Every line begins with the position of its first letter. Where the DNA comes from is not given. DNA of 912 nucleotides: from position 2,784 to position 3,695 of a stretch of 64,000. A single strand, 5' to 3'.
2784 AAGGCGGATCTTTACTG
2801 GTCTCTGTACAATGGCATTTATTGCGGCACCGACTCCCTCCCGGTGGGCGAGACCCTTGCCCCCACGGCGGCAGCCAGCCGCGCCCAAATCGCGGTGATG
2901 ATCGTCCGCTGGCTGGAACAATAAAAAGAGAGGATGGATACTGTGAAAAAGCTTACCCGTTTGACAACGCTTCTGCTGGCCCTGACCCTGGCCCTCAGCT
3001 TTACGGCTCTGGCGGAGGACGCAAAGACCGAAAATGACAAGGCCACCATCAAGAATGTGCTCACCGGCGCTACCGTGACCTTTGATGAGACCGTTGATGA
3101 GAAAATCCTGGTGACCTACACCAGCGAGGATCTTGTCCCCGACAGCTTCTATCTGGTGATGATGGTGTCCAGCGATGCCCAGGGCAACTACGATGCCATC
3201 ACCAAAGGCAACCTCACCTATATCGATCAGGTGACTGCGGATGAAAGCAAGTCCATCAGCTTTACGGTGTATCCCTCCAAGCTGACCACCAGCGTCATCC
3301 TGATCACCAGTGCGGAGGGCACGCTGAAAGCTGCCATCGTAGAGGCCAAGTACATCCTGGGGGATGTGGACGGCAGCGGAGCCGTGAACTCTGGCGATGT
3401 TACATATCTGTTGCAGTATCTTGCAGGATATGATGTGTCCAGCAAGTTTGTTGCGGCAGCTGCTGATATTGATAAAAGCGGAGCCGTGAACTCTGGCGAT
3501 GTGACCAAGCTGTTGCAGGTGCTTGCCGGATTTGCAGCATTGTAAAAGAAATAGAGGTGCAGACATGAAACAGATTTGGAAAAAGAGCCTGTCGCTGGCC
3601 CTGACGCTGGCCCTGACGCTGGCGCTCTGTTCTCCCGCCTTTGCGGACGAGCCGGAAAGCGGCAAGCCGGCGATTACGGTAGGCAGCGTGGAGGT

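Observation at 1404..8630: Cobalamin-riboswitch-gated operon encoding only a cohesin/dockerin/SLH cell-surface assembly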

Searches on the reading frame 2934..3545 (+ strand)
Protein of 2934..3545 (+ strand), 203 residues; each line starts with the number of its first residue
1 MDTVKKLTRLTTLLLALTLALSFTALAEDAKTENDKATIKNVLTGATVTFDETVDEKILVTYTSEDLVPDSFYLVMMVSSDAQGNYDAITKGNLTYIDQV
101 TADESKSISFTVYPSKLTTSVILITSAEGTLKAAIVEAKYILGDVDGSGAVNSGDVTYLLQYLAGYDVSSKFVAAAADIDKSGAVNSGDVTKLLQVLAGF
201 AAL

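Call 7: search_protein_families(library=pfam, proteins=[window:2934-3545:+], max_evalue=0.01)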
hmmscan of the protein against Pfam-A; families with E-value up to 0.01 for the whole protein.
window:2934-3545:+ (203 aa): 1 family
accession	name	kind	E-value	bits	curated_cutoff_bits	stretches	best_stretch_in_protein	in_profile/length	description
PF00404.24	Dockerin_1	-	1.1e-08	35.6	22.9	1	142-193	1-52/57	Dockerin type I domain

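Call 11: find_homologous_proteins(query=window:2934-3545:+, max_evalue=0.001)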
Query window:2934-3545:+ (203 aa): 33 proteins with E <= 0.001 among 873 candidates.
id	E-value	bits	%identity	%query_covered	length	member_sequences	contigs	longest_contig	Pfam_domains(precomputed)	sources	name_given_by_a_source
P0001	7.9e-113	392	98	100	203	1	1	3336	PF00404.25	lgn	-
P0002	2.9e-112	390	98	100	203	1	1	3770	PF00404.25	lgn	-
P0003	6.7e-112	389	97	100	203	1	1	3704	PF00404.25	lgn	-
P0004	9.8e-112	389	97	100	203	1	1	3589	PF00404.25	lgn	-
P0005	1.6e-111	388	97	100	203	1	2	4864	PF00404.25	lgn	-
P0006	1.3e-109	382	96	99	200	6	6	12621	PF00404.25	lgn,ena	-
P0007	2.1e-109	381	97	99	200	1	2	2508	PF00404.25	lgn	-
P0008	2.8e-106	371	94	90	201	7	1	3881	PF00404.25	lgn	-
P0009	9.2e-92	324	84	90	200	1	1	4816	PF00404.25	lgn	-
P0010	1.3e-74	268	70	99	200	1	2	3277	PF00404.25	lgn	-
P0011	5.1e-47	178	55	84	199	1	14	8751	PF00404.25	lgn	-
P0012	3.3e-45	172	58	83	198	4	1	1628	PF00404.25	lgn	-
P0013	6.6e-38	148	48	99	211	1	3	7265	PF00404.25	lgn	-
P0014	4.1e-37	146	47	95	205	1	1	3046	PF00404.25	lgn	-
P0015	1.5e-36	144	46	98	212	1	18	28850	PF00404.25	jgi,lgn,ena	-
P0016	4.2e-36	143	50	89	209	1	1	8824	PF00404.25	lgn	-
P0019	2.7e-35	140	49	98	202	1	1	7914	PF00404.25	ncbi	-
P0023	2.6e-26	111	43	97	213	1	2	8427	PF00404.25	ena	-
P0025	3.2e-25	107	42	98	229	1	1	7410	PF00404.25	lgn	-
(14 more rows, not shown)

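Call 13: find_encoding_contigs(protein=P0015, flank=10000, max_places=3)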
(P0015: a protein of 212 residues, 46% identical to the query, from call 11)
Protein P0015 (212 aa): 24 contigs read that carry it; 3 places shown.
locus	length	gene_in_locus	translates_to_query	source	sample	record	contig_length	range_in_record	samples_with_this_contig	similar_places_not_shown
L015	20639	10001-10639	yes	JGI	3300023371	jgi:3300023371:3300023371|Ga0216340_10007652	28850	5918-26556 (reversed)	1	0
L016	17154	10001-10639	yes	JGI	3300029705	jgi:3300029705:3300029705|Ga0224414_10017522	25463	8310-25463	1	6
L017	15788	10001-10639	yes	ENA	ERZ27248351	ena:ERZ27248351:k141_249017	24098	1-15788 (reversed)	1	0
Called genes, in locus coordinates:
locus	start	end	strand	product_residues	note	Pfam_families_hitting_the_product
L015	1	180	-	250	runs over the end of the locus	PF01695:IstB_IS21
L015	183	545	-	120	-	-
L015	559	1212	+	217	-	-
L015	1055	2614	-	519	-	PF03063:Prismane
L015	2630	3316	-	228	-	PF00037:Fer4 (weak), PF12797:Fer4_2 (faint), PF12837:Fer4_6 (weak), PF12838:Fer4_7 (faint), PF13237:Fer4_10 (weak), PF14697:Fer4_21, PF13187:Fer4_9 (weak), PF27217:AF_0155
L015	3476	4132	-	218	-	PF00027:cNMP_binding, PF13545:HTH_Crp_2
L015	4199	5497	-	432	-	PF00370:FGGY_N, PF02782:FGGY_C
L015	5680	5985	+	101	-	PF00085:Thioredoxin, PF08534:Redoxin (faint), PF14595:Thioredoxin_9, PF13098:Thioredoxin_2, PF13905:Thioredoxin_8 (faint), PF13192:Thioredoxin_3 (weak)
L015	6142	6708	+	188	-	PF13411:MerR_1 (faint), PF08876:DUF1836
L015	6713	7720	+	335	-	PF01145:Band_7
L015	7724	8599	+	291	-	PF01145:Band_7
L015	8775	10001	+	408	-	PF00963:Cohesin (weak), PF00395:SLH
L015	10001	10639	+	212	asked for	PF00404:Dockerin_1 (weak)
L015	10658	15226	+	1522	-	PF07523:Big_3, PF18887:MBG_3 (weak)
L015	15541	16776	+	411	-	PF04389:Peptidase_M28 (faint), PF01546:Peptidase_M20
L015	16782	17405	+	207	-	-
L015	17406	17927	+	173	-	-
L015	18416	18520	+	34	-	-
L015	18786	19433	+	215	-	-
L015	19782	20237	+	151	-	PF01235:Na_Ala_symp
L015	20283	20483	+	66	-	-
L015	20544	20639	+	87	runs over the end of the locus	-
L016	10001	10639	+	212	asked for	PF00404:Dockerin_1 (weak)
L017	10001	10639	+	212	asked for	PF00404:Dockerin_1 (weak)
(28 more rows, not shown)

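Call 14: find_encoding_contigs(protein=P0019, flank=10000, max_places=2)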
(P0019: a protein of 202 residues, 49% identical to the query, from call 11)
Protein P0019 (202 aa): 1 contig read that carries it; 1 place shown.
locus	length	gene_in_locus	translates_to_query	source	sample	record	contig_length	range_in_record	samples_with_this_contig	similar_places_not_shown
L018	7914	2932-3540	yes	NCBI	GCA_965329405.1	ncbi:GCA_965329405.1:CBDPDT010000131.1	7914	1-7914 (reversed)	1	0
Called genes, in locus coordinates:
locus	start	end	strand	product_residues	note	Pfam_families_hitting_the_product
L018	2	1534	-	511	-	?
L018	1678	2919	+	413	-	PF00963:Cohesin (weak), PF00395:SLH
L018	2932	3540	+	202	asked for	PF00404:Dockerin_1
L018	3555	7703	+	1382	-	PF02368:Big_2 (faint), PF26918:Ig_Eae, PF18657:YDG, PF00395:SLH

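Call 15: find_encoding_contigs(protein=P0011, flank=10000, max_places=2)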
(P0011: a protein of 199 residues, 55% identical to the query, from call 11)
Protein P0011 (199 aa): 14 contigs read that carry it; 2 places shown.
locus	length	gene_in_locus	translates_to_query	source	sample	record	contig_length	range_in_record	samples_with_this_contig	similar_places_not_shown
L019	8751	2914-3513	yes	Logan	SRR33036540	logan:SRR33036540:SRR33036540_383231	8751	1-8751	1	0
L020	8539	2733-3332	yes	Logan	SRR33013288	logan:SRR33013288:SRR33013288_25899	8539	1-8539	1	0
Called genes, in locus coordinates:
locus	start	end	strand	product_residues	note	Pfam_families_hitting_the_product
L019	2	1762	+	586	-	?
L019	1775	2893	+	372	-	PF00963:Cohesin (weak), PF00395:SLH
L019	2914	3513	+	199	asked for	PF00404:Dockerin_1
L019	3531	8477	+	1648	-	PF18657:YDG, PF18998:Flg_new_2 (weak), PF00395:SLH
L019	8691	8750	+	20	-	?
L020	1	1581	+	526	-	?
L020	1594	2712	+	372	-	PF00963:Cohesin (weak), PF00395:SLH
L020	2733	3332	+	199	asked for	PF00404:Dockerin_1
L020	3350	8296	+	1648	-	PF18657:YDG, PF18998:Flg_new_2 (weak), PF00395:SLH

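Call 16: find_encoding_contigs(protein=P0016, flank=10000, max_places=2)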
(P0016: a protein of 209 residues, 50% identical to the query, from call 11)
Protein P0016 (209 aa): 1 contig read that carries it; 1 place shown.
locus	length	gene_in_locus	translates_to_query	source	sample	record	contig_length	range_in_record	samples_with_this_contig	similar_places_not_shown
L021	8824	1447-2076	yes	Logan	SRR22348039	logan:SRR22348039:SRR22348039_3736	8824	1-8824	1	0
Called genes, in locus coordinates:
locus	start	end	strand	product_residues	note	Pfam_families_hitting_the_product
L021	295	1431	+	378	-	PF00963:Cohesin, PF00395:SLH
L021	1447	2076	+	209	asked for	PF00404:Dockerin_1 (weak)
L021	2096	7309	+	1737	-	PF18657:YDG, PF00395:SLH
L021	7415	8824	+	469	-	PF00082:Peptidase_S8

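Call 17: find_encoding_contigs(protein=P0023, flank=10000, max_places=2)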
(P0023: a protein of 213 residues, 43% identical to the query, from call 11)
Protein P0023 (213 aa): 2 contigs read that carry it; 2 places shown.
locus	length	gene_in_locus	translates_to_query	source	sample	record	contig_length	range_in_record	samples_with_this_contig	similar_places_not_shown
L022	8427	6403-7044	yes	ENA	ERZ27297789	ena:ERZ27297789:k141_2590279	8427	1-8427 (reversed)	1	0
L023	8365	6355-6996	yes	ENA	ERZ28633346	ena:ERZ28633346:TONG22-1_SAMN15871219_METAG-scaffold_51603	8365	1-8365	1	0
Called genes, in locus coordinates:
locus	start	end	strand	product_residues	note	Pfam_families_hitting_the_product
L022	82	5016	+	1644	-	-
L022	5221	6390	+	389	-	PF00963:Cohesin, PF00395:SLH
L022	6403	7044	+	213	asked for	PF00404:Dockerin_1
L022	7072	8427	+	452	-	?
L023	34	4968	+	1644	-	-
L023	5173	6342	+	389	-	PF00963:Cohesin, PF00395:SLH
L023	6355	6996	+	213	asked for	PF00404:Dockerin_1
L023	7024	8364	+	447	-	?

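Call 18: find_encoding_contigs(protein=P0025, flank=10000, max_places=2)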
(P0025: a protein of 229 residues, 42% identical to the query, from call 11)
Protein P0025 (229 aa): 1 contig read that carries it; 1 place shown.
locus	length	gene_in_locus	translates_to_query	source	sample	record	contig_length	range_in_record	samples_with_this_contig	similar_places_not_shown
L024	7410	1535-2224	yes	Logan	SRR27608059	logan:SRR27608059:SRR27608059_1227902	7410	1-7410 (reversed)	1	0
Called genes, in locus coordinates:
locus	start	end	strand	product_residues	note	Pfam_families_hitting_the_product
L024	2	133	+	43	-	?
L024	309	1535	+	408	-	PF00963:Cohesin, PF00395:SLH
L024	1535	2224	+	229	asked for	PF00404:Dockerin_1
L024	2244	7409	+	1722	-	?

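Call 19: find_encoding_contigs(protein=P0013, flank=10000, max_places=2)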
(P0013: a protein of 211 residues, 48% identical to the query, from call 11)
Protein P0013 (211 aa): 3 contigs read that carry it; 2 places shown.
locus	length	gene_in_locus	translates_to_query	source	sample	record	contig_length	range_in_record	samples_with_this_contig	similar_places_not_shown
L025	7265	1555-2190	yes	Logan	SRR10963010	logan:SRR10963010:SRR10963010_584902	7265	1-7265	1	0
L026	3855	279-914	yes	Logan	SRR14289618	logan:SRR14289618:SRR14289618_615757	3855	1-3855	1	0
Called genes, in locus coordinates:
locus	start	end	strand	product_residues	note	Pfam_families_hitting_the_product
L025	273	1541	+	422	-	PF00963:Cohesin, PF00395:SLH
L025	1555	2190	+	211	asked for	PF00404:Dockerin_1 (weak)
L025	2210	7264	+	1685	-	?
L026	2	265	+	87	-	?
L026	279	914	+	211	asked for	PF00404:Dockerin_1 (weak)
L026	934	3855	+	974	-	?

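Call 20: find_encoding_contigs(protein=P0006, flank=10000, max_places=3)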
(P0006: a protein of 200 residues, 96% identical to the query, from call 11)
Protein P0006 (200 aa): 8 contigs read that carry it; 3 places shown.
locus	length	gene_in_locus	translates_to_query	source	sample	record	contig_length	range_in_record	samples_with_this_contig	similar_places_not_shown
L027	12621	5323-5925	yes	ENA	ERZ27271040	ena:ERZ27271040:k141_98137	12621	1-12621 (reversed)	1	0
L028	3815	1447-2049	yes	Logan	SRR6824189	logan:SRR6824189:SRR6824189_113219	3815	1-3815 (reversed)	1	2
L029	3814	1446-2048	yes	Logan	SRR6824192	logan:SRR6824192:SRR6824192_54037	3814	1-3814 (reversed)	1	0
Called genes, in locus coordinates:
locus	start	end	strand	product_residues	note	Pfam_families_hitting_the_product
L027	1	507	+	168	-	?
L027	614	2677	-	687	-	PF00580:UvrD-helicase, PF13245:AAA_19, PF01443:Viral_helicase1 (faint), PF13361:UvrD_C, PF13538:UvrD_C_2 (faint)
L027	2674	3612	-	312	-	PF01336:tRNA_anti-codon (weak), PF01966:HD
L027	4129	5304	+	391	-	PF00395:SLH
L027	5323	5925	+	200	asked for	PF00404:Dockerin_1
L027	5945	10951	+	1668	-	PF18887:MBG_3 (faint), PF18657:YDG, PF18998:Flg_new_2, PF00395:SLH (weak)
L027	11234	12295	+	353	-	PF09084:NMT1 (weak), PF02621:VitK2_biosynth (faint)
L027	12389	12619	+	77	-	?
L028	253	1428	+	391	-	PF00395:SLH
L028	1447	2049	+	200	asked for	PF00404:Dockerin_1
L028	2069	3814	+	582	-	?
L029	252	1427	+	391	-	PF00395:SLH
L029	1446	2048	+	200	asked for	PF00404:Dockerin_1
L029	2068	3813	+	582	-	?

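Call 25: find_encoding_contigs(protein=P0009, flank=10000, max_places=2)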
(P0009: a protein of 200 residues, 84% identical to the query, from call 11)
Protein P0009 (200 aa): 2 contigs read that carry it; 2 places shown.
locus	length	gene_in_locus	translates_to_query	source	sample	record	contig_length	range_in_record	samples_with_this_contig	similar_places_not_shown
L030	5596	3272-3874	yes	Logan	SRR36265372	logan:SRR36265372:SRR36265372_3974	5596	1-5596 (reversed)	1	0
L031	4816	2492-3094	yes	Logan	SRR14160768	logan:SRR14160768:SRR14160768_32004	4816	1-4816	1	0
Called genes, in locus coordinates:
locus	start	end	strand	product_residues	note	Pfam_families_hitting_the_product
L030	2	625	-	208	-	?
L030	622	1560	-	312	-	PF01336:tRNA_anti-codon (weak), PF01966:HD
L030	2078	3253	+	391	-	PF00395:SLH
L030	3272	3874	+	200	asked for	PF00404:Dockerin_1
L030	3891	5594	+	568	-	?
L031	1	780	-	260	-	?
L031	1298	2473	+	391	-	PF00395:SLH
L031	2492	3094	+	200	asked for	PF00404:Dockerin_1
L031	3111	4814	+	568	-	?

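Call 26: find_encoding_contigs(protein=P0010, flank=10000, max_places=2)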
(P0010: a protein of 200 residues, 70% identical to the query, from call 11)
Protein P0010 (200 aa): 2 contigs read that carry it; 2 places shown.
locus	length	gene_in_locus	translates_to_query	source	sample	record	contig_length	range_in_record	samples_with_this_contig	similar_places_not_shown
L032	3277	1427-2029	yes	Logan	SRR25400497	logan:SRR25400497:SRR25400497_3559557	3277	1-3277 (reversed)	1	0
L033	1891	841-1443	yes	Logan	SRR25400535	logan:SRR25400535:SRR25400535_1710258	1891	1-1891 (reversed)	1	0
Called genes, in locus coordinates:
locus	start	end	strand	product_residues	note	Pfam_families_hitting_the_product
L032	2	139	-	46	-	?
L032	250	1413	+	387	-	PF00963:Cohesin (weak), PF00395:SLH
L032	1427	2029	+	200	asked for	PF00404:Dockerin_1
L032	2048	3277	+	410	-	?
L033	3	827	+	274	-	?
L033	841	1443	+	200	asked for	PF00404:Dockerin_1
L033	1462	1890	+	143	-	?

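Call 37: predict_structure(alignment_id=A1)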
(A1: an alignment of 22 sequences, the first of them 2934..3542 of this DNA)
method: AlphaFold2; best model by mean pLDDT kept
length: 203 residues; sequences in the alignment: 22
mean_pLDDT: 73.9   pTM: 0.59
mean pLDDT of the five models: 73.9, 73.2, 73.2, 71.9, 70.9
residues with pLDDT >= 90: 22; 70-90: 114; 50-70: 45; < 50: 22
segments of 3 or more residues with pLDDT < 50: 3-8, 14-16, 19-28
pLDDT, mean of each block of 10 residues (from residue 1): 48 48 44 74 67 70 80 80 68 79 86 72 70 70 83 91 83 85 90 89 76
secondary structure, 60 per line:
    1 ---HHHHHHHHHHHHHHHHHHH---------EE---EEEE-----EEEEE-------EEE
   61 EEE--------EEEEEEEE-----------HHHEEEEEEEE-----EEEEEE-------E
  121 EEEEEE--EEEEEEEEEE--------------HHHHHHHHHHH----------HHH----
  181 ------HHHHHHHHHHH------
elements in order: H4-22 E37-40 E46-50 E58-63 E72-79 E94-101 E107-112 E120-126 E129-138 H153-163 H187-197

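Call 40: fold_search(model_id=the predicted structure, library=pdb)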
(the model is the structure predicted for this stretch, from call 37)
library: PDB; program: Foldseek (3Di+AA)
matches with E <= 10: 1532; with E <= 0.001: 1
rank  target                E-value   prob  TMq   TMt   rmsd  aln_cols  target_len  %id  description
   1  8wm1_A                2.5e-04  1.00  0.33  0.16   3.3        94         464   17  DHS dehydratase (released 2024-10-02)
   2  2cbo                  2.4e-03  1.00  0.29  0.46   4.7       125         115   18  Crystal structure of the neocarzinostatin 3Tes24 mutant bound to testosterone hemisuccinate. (released 2006-03-22)
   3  2cbq_B                2.6e-03  1.00  0.29  0.46   5.4       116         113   18  Crystal structure of the neocarzinostatin 1Tes15 mutant bound to testosterone hemisuccinate. (released 2006-03-22)
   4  3ul4_B                2.8e-03  1.00  0.30  0.93   1.2        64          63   30  Crystal structure of Coh-OlpA(Cthe_3080)-Doc918(Cthe_0918) complex: A novel type I Cohesin-Dockerin complex from Clost (released 2012-11-28)
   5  6oe6_A                4.7e-03  1.00  0.33  0.49   4.8       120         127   11  Structure of a Uncharacterized protein from Leptospira interrogans serogroup Icterohaemorrhagiae serovar Copenhageni ( (released 2019-04-17)
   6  6oe6_B                5.9e-03  1.00  0.32  0.53   5.1       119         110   13  Structure of a Uncharacterized protein from Leptospira interrogans serogroup Icterohaemorrhagiae serovar Copenhageni ( (released 2019-04-17)
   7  4jw3_A                5.9e-03  0.99  0.26  0.42   5.5       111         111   18  Selection of specific protein binders for pre-defined targets from an optimized library of artificial helicoidal repea (released 2013-09-25)
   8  4g5a_A                5.9e-03  0.99  0.26  0.45   4.7        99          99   11  Crystal structure of a putative member of duf 3244 protein family (BT_1867) from Bacteroides thetaiotaomicron VPI-5482 (released 2012-09-19)
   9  2cbq_C                7.5e-03  0.98  0.26  0.42   6.5       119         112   19  Crystal structure of the neocarzinostatin 1Tes15 mutant bound to testosterone hemisuccinate. (released 2006-03-22)
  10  2ccl_B                8.4e-03  1.00  0.26  0.80   2.1        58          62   38  THE S45A, T46A MUTANT OF THE TYPE I COHESIN-DOCKERIN COMPLEX FROM THE CELLULOSOME OF CLOSTRIDIUM THERMOCELLUM (released 2007-02-13)
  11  2cbq_A                8.4e-03  0.99  0.28  0.46   5.6       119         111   20  Crystal structure of the neocarzinostatin 1Tes15 mutant bound to testosterone hemisuccinate. (released 2006-03-22)
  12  5uiz_A                9.5e-03  0.99  0.29  0.31   5.1        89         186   11  Structure of T.fusca AA10A (released 2017-02-01)
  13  1nco_A                9.5e-03  0.96  0.25  0.40   5.8       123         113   20  STRUCTURE OF THE ANTITUMOR PROTEIN-CHROMOPHORE COMPLEX NEOCARZINOSTATIN (released 1993-10-31)
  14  2cbm                  1.1e-02  0.99  0.28  0.46   4.7       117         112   18  Crystal structure of the apo-form of a neocarzinostatin mutant evolved to bind testosterone. (released 2006-03-22)
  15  2mte_MODEL_1_A        1.2e-02  1.00  0.27  0.76   2.1        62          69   29  Solution structure of Doc48S (released 2014-10-15)
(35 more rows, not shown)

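Call 68: search_protein_families(library=pfam, proteins=[window:2934-3545:+], max_evalue=0.1)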
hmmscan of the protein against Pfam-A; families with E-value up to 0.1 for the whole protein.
window:2934-3545:+ (203 aa): 2 families
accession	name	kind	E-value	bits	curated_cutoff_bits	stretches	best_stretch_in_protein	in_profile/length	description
PF00404.24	Dockerin_1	-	1.1e-08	35.6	22.9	1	142-193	1-52/57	Dockerin type I domain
PF07305.17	DUF1454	-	0.033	14.1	25.6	0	78-119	148-187/189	Protein of unknown function (DUF1454)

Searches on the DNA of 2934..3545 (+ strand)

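Call 21: search_rna_families(sources=[L015, L018, L019, L021, L022, L024, L025, L027], threshold=gathering)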
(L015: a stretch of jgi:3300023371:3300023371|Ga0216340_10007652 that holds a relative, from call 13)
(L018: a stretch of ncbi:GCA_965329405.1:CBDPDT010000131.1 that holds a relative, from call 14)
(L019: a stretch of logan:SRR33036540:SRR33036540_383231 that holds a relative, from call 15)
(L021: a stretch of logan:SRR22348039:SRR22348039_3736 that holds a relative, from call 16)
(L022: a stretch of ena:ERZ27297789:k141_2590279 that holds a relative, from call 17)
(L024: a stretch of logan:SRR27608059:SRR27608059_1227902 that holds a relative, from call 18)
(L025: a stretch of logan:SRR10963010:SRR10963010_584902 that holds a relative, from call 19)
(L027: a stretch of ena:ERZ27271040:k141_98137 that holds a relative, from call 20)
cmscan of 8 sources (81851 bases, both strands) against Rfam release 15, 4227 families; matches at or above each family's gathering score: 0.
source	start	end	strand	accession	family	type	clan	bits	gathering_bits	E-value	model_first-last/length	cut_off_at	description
